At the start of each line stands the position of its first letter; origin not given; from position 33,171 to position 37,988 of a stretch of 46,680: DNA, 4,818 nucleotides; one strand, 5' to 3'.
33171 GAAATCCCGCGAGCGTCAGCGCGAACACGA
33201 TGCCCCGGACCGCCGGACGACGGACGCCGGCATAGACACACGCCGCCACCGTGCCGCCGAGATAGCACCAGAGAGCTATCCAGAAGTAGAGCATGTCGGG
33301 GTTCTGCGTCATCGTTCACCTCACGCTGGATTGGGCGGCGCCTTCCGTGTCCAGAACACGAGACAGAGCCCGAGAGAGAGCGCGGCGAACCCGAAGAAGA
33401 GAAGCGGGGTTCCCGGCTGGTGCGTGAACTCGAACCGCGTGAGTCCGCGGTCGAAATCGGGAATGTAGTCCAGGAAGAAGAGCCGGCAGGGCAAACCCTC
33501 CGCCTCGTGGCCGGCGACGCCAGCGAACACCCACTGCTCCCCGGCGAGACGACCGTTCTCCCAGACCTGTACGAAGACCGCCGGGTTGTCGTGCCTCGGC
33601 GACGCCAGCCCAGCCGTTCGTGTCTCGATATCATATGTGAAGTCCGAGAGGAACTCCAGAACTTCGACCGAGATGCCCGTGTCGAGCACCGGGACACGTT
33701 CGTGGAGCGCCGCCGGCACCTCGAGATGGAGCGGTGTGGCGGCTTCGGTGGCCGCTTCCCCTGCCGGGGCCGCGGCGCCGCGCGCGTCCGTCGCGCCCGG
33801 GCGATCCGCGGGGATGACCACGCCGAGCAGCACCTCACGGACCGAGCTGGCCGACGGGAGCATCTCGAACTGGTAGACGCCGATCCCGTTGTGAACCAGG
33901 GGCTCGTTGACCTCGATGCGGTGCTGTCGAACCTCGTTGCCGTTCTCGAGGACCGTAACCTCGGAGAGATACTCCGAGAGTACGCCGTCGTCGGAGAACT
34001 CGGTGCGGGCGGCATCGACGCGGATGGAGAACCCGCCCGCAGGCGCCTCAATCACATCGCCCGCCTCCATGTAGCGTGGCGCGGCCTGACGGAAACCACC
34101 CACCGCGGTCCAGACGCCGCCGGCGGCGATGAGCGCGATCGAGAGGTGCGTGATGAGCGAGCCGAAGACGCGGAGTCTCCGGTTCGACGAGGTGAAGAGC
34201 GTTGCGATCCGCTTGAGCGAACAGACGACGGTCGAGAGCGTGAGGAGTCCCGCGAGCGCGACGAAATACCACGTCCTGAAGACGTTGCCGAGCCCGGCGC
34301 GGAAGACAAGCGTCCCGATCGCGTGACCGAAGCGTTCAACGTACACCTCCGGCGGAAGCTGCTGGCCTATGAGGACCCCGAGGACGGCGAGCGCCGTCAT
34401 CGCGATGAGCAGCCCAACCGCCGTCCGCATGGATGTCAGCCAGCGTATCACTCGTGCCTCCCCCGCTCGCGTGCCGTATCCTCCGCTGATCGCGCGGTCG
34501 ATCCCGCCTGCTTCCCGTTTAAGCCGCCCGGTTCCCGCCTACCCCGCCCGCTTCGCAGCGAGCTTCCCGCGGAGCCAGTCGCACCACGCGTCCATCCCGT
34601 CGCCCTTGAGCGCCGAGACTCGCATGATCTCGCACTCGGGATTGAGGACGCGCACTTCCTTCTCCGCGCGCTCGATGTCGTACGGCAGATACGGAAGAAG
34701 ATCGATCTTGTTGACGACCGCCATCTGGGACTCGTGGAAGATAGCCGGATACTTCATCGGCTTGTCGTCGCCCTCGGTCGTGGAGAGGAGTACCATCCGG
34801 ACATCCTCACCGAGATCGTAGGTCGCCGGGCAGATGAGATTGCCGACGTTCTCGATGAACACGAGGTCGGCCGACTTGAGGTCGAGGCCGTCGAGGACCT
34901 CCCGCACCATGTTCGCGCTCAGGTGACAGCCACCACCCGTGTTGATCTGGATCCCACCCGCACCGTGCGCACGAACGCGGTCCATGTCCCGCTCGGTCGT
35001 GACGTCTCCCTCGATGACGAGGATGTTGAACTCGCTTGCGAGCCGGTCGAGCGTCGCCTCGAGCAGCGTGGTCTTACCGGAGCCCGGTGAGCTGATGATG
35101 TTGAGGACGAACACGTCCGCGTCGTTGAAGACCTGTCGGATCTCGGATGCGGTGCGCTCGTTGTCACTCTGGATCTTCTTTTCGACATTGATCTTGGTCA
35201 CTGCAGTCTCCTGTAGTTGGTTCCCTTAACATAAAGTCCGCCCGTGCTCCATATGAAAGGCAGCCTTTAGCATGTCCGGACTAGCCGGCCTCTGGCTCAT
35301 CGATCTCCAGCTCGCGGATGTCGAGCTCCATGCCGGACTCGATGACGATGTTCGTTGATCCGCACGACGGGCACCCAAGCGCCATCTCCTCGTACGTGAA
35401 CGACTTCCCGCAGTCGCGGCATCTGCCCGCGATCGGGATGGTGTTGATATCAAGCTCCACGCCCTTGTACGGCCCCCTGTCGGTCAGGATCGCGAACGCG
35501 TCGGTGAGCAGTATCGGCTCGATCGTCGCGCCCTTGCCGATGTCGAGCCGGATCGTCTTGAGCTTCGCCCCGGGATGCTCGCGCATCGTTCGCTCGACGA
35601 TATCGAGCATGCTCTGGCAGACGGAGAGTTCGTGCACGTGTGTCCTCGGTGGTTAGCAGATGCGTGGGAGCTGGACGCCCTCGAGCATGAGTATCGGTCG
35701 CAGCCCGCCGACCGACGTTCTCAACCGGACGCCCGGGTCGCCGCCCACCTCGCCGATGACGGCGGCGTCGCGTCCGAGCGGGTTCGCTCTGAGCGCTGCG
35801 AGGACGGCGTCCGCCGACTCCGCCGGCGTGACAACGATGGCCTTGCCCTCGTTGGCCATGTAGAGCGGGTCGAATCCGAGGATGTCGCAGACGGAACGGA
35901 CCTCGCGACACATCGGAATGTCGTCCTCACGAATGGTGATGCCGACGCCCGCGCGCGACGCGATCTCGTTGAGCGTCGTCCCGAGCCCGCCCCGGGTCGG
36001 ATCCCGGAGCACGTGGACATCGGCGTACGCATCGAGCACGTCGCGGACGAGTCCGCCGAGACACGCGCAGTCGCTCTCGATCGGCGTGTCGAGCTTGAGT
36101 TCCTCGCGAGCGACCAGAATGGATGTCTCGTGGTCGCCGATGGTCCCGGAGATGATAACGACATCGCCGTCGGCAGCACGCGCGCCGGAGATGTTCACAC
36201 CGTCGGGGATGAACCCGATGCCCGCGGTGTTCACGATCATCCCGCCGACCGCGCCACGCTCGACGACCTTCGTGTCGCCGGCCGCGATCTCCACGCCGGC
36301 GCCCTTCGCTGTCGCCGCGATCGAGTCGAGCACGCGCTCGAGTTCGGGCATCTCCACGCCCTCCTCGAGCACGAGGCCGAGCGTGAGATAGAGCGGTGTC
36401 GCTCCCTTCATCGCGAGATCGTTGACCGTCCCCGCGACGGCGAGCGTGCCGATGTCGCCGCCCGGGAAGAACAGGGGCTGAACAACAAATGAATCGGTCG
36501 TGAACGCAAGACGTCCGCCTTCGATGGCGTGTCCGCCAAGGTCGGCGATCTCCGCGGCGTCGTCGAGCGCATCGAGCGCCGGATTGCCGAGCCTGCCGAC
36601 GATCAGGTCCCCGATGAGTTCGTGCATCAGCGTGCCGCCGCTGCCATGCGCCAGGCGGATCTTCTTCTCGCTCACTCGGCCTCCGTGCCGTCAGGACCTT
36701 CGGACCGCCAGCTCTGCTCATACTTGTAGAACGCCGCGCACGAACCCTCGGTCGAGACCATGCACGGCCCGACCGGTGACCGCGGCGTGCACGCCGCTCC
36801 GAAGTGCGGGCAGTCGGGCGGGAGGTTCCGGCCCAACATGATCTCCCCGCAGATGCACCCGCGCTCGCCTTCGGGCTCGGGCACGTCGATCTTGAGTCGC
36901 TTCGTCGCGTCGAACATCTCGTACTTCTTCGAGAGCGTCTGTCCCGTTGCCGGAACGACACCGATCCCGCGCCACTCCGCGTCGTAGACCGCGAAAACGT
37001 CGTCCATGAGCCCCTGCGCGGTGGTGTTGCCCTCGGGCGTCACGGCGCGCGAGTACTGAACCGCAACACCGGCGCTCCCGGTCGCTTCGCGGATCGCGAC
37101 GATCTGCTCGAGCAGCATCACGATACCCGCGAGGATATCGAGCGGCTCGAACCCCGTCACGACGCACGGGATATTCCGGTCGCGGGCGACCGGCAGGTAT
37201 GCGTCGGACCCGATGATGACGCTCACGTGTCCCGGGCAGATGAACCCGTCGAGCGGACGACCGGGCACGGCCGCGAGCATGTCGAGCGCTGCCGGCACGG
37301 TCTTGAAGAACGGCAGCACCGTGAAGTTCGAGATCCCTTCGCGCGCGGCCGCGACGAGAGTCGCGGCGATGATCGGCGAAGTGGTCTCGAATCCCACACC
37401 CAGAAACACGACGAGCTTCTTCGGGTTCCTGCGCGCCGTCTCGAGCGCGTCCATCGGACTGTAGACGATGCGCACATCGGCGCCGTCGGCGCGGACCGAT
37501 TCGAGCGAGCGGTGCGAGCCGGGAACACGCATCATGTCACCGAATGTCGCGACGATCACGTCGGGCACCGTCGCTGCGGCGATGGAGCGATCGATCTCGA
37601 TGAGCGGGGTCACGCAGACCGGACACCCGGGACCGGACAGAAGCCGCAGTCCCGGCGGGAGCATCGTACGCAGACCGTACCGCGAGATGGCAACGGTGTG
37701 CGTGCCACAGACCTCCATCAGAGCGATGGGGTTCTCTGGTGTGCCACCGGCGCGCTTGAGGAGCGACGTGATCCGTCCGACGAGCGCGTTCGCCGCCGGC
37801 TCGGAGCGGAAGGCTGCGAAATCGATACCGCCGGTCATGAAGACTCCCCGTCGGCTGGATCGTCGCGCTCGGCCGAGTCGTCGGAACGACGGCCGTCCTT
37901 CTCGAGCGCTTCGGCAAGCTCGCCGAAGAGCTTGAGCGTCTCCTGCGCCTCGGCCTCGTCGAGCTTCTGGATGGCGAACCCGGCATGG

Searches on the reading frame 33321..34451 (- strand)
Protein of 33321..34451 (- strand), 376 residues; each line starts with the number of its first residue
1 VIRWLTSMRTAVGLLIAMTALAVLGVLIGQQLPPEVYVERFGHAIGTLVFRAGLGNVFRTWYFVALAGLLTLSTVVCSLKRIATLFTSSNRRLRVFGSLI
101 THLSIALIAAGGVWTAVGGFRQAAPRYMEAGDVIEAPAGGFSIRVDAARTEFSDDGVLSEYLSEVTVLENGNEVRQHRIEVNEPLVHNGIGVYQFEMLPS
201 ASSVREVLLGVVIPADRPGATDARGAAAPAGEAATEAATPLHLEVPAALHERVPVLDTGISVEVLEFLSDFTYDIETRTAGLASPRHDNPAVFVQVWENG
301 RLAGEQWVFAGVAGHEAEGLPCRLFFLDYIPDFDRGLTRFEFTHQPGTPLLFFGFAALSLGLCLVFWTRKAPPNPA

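Call 56: search_protein_families(library=pfam, proteins=[window:33321-34451:-], max_evalue=0.0001)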
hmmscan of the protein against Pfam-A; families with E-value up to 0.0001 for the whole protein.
window:33321-34451:- (376 aa): 1 family
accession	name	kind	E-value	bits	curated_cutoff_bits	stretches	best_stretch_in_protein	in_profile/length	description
PF05140.19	ResB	-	1.9e-36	126.4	24.6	2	92-369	148-451/486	ResB-like family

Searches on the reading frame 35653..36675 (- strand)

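Call 56: search_protein_families(library=pfam, proteins=[window:35653-36675:-], max_evalue=0.0001)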
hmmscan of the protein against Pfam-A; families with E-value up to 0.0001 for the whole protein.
window:35653-36675:- (340 aa): 2 families
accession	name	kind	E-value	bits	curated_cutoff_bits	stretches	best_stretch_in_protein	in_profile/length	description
PF02769.27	AIRS_C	-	9.6e-26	91.3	23.1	1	169-319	2-154/156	AIR synthase related protein, C-terminal domain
PF00586.29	AIRS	-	5.7e-21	75.5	24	1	50-155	8-111/112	AIR synthase related protein, N-terminal domain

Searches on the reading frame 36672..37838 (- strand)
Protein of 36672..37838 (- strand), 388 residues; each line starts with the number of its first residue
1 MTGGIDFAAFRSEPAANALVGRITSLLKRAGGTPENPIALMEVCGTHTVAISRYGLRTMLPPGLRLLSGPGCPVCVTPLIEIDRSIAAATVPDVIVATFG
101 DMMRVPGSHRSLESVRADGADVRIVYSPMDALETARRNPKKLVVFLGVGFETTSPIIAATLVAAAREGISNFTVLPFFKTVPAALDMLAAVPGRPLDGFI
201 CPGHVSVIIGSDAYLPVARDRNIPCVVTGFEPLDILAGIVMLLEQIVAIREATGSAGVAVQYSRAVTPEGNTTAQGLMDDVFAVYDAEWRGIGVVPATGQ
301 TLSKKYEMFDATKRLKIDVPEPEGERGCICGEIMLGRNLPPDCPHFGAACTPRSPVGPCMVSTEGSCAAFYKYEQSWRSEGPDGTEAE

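Call 56: search_protein_families(library=pfam, proteins=[window:36672-37838:-], max_evalue=0.0001)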
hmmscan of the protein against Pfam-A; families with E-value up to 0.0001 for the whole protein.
window:36672-37838:- (388 aa): 1 family
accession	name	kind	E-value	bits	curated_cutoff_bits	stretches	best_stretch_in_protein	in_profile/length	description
PF01924.21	HypD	-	2.3e-138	461.5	25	1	23-374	10-351/351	Hydrogenase formation hypA family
